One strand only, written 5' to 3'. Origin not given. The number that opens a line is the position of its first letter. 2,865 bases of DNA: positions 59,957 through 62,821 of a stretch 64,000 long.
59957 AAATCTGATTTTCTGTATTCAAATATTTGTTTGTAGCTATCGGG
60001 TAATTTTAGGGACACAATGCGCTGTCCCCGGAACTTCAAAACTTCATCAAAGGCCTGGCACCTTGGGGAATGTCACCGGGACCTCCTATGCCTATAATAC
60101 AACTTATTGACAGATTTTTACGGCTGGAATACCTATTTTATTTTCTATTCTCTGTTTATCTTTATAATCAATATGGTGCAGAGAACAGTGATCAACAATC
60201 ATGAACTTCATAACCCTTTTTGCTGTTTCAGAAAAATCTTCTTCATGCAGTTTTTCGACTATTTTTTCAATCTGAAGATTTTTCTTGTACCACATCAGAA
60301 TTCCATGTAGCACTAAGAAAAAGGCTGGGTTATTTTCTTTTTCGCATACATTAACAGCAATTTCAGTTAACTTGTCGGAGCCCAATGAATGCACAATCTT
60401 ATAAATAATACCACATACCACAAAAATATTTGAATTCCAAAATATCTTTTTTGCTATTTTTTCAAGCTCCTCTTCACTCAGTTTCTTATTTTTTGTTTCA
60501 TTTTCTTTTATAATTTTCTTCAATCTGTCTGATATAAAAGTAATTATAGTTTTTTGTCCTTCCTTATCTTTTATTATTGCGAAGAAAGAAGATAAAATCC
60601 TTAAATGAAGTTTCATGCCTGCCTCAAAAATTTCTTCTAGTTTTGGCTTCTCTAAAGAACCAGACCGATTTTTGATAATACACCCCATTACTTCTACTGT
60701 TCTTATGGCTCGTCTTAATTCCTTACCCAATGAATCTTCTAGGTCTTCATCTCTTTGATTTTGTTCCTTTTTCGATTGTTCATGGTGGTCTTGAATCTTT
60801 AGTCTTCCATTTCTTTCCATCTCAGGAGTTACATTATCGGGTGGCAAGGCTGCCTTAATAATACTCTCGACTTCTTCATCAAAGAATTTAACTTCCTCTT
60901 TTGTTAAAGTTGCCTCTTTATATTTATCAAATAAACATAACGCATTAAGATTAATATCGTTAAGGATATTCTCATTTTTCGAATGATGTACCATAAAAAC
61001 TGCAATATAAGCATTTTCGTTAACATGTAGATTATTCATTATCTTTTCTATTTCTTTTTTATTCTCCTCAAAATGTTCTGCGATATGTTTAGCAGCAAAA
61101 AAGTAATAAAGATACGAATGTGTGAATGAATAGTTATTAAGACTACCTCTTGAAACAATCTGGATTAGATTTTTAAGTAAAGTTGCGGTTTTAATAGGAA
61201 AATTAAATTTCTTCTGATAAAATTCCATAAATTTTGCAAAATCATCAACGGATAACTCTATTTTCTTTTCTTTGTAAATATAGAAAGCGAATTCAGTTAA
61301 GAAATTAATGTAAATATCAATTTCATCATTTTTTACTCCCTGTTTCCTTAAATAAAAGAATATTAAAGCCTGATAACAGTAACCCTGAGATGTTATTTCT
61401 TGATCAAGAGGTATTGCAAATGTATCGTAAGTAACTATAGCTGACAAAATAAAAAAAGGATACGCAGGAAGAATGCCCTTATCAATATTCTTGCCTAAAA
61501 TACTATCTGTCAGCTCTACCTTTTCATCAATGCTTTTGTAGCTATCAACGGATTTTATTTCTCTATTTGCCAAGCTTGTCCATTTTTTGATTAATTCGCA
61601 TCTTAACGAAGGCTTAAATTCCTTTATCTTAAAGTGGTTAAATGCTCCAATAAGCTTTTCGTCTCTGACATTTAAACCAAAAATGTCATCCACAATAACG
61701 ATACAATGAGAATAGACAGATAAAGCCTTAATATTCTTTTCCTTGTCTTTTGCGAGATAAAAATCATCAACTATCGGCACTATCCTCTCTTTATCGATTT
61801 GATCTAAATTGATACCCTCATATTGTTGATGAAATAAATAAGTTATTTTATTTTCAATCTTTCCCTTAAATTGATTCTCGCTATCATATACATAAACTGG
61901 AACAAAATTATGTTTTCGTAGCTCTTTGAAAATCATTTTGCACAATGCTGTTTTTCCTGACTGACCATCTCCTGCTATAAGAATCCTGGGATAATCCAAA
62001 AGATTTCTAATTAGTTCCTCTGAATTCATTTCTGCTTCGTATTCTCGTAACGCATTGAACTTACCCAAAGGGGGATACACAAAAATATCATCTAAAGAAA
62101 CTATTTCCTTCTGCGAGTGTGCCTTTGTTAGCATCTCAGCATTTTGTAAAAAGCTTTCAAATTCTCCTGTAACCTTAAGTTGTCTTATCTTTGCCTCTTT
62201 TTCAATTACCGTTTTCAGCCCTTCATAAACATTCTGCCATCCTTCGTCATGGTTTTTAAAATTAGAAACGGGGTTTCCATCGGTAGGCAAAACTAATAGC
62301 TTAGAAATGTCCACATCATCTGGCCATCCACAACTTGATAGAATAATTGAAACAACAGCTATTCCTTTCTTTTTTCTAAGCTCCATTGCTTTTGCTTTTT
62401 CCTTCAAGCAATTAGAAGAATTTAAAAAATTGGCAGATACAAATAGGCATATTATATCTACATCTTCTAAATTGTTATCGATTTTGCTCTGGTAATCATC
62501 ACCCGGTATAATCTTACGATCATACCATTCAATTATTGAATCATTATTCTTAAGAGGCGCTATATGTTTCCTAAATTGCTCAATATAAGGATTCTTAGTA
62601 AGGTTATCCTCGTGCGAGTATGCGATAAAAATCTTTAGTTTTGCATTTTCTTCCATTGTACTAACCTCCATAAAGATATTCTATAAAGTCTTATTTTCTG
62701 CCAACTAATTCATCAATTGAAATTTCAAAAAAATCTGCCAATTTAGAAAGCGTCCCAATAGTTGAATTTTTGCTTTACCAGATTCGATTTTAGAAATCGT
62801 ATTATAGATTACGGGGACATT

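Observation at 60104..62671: TIR-STAND NTPase: candidate antiphage NLR-like effector in an AT-rich islet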

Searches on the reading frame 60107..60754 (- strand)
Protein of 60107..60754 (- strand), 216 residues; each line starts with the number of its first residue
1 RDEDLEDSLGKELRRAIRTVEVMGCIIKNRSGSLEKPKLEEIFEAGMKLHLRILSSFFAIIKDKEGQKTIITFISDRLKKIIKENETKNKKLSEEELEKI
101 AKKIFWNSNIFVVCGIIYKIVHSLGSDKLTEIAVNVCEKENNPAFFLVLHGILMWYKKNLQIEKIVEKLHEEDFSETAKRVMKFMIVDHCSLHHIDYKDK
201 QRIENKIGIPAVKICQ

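Call 69: predict_structure(alignment_id=A4)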
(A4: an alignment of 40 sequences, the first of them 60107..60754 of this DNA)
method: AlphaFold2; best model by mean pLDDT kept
length: 216 residues; sequences in the alignment: 40
mean_pLDDT: 84.5   pTM: 0.79
mean pLDDT of the five models: 84.5, 83.4, 80.5, 76.1, 71.0
residues with pLDDT >= 90: 77; 70-90: 119; 50-70: 16; < 50: 4
segments of 3 or more residues with pLDDT < 50: 1-3
pLDDT, mean of each block of 10 residues (from residue 1): 55 77 86 88 89 80 87 92 70 88 90 88 91 89 87 93 92 85 90 86 86 63
secondary structure, 60 per line:
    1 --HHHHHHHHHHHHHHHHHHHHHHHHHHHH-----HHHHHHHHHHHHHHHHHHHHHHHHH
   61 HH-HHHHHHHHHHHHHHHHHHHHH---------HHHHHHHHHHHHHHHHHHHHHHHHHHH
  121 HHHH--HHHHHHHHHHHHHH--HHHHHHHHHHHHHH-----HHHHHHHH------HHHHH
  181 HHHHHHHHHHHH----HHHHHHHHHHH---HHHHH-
elements in order: H3-30 H36-62 H64-84 H94-124 H127-140 H143-156 H162-169 H176-192 H197-207 H211-215

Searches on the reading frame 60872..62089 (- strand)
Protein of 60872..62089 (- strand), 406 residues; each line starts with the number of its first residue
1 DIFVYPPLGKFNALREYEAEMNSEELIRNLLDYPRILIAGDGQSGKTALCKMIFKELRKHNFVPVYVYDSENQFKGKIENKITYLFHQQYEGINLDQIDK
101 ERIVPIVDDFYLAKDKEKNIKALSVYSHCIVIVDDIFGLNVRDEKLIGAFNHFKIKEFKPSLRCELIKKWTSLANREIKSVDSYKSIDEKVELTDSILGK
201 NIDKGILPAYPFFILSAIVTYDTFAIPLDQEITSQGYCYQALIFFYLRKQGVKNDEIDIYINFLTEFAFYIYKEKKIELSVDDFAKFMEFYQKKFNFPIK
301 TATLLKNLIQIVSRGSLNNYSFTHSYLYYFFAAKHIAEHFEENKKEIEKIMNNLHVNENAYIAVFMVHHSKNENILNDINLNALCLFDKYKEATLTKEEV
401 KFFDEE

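Call 68: search_solved_structures(query=A5, max_evalue=10, show_alignments=5)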
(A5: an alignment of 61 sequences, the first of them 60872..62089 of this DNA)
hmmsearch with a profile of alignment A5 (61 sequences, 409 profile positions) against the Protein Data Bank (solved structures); distinct sequences matched with E-value up to 10: 36.
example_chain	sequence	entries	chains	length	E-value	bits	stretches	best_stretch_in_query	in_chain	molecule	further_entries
6sz9_D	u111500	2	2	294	0.00083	21.7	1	97-222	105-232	DotZ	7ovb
4wia_A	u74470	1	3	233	0.0038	19.6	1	32-145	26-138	Putative flagella-related protein H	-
2v55_B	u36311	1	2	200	0.0048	19.2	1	16-77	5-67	RHO-RELATED GTP-BINDING PROTEIN RHOE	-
8gja_B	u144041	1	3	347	0.023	17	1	35-139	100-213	XRCC3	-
1m7b_A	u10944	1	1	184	0.042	16.1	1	34-78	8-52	Rnd3/RhoE small GTP-binding protein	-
1gwn_A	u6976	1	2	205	0.046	16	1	33-77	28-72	Rho-related GTP-binding protein RhoE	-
9e5c_6a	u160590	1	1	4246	0.059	15.6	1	30-111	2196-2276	Dynein heavy chain, putative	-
4c0b_A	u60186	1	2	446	0.093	15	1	24-70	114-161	MRNA CLEAVAGE AND POLYADENYLATION FACTOR CLP1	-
4oi4_A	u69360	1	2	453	0.095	15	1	24-70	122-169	mRNA cleavage and polyadenylation factor CLP1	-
2npi_A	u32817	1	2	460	0.097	14.9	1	24-70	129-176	Protein CLP1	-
1ye8_A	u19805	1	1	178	0.18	14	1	35-60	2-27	Hypothetical UPF0334 kinase-like protein AQ_1292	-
6pb3_A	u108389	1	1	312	0.22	13.8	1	19-109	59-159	Rhizobiales Sp. Pch2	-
2gza_A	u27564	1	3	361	0.22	13.8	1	29-57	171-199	Type IV secretion system protein VirB11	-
1um8_A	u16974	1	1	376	0.28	13.4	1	11-110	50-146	ATP-dependent Clp protease ATP-binding subunit clpX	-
6zwx_A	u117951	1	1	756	0.56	12.4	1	21-57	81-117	ATP-dependent RNA helicase HrpA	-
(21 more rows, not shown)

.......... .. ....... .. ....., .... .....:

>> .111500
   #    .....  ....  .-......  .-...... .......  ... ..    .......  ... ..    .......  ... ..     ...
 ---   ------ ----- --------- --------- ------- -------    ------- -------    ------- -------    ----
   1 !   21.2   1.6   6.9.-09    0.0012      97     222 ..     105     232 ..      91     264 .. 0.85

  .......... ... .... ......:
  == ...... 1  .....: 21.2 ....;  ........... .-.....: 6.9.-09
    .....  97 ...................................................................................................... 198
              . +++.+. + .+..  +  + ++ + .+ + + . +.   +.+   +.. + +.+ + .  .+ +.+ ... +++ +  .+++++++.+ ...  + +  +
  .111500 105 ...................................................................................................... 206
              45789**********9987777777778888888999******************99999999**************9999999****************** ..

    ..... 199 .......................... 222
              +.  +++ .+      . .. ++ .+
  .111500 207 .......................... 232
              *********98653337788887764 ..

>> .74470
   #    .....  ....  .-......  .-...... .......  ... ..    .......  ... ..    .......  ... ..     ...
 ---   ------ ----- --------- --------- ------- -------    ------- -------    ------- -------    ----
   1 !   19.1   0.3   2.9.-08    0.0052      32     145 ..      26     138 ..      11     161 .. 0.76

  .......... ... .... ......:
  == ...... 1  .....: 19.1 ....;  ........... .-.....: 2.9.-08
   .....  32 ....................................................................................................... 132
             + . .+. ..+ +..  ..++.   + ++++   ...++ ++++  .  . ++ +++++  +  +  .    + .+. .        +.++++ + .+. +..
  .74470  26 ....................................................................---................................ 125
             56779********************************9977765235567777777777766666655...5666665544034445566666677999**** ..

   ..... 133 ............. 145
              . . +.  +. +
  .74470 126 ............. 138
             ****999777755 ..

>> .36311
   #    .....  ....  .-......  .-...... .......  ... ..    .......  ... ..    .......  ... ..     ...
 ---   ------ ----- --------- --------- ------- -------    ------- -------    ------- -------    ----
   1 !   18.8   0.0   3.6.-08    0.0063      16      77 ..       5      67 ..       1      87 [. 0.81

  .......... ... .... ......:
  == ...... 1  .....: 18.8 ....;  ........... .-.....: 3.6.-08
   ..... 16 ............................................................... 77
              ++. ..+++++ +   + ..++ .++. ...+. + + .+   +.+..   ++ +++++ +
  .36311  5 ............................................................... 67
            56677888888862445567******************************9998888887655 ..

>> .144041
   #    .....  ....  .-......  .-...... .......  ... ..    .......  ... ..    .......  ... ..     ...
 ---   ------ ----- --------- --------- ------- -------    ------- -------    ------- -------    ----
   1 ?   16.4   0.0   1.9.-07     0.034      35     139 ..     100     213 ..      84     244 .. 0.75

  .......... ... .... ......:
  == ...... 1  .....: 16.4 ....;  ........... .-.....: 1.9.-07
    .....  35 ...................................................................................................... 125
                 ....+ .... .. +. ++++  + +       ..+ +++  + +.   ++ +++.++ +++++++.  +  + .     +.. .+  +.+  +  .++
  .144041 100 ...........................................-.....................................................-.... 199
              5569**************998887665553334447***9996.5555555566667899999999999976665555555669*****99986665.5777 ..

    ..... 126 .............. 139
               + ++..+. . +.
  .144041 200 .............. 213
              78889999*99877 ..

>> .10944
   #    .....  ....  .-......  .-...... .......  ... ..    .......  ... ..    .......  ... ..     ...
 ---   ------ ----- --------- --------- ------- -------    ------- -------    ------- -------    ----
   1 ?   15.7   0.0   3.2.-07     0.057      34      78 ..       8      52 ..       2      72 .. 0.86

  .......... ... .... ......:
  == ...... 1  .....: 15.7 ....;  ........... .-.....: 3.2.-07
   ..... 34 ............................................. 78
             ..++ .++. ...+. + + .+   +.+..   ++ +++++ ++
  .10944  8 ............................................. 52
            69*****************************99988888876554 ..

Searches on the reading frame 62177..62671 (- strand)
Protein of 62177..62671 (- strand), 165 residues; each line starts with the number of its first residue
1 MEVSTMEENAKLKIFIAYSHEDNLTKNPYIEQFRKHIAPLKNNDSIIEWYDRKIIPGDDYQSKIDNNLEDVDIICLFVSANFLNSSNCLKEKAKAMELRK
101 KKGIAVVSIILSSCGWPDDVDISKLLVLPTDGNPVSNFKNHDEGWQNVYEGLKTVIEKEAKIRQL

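Call 35: search_solved_structures(query=window:62177-62671:-, max_evalue=10, show_alignments=5)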
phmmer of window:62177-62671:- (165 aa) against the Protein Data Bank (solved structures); distinct sequences matched with E-value up to 10: 7.
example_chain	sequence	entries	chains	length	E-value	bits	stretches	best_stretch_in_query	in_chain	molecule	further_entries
3jrn_A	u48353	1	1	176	0.071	15.7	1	51-110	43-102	AT1G72930 protein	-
8fjf_A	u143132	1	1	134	0.1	15.2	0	89-111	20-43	H10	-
9mud_K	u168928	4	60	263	0.36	13.4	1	44-113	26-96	Cat1 (CRISPR associated TIR 1) pentagonal filament | Cat1 (CRISPR associated TIR 1) pentagonal filament assembly | Cat1 (CRISPR-associated TIR 1)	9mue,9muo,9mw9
7xoz_A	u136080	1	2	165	0.43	13.2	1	63-111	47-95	ADP-ribosyl cyclase/cyclic ADP-ribose hydrolase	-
7xoz_B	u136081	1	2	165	0.43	13.2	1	63-111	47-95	ADP-ribosyl cyclase/cyclic ADP-ribose hydrolase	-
7uxr_A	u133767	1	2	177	0.47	13.1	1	37-107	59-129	TIR domain protein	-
5ku7_A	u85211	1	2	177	0.69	12.5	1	36-111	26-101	TIR-NB-LRR type resistance protein RPV1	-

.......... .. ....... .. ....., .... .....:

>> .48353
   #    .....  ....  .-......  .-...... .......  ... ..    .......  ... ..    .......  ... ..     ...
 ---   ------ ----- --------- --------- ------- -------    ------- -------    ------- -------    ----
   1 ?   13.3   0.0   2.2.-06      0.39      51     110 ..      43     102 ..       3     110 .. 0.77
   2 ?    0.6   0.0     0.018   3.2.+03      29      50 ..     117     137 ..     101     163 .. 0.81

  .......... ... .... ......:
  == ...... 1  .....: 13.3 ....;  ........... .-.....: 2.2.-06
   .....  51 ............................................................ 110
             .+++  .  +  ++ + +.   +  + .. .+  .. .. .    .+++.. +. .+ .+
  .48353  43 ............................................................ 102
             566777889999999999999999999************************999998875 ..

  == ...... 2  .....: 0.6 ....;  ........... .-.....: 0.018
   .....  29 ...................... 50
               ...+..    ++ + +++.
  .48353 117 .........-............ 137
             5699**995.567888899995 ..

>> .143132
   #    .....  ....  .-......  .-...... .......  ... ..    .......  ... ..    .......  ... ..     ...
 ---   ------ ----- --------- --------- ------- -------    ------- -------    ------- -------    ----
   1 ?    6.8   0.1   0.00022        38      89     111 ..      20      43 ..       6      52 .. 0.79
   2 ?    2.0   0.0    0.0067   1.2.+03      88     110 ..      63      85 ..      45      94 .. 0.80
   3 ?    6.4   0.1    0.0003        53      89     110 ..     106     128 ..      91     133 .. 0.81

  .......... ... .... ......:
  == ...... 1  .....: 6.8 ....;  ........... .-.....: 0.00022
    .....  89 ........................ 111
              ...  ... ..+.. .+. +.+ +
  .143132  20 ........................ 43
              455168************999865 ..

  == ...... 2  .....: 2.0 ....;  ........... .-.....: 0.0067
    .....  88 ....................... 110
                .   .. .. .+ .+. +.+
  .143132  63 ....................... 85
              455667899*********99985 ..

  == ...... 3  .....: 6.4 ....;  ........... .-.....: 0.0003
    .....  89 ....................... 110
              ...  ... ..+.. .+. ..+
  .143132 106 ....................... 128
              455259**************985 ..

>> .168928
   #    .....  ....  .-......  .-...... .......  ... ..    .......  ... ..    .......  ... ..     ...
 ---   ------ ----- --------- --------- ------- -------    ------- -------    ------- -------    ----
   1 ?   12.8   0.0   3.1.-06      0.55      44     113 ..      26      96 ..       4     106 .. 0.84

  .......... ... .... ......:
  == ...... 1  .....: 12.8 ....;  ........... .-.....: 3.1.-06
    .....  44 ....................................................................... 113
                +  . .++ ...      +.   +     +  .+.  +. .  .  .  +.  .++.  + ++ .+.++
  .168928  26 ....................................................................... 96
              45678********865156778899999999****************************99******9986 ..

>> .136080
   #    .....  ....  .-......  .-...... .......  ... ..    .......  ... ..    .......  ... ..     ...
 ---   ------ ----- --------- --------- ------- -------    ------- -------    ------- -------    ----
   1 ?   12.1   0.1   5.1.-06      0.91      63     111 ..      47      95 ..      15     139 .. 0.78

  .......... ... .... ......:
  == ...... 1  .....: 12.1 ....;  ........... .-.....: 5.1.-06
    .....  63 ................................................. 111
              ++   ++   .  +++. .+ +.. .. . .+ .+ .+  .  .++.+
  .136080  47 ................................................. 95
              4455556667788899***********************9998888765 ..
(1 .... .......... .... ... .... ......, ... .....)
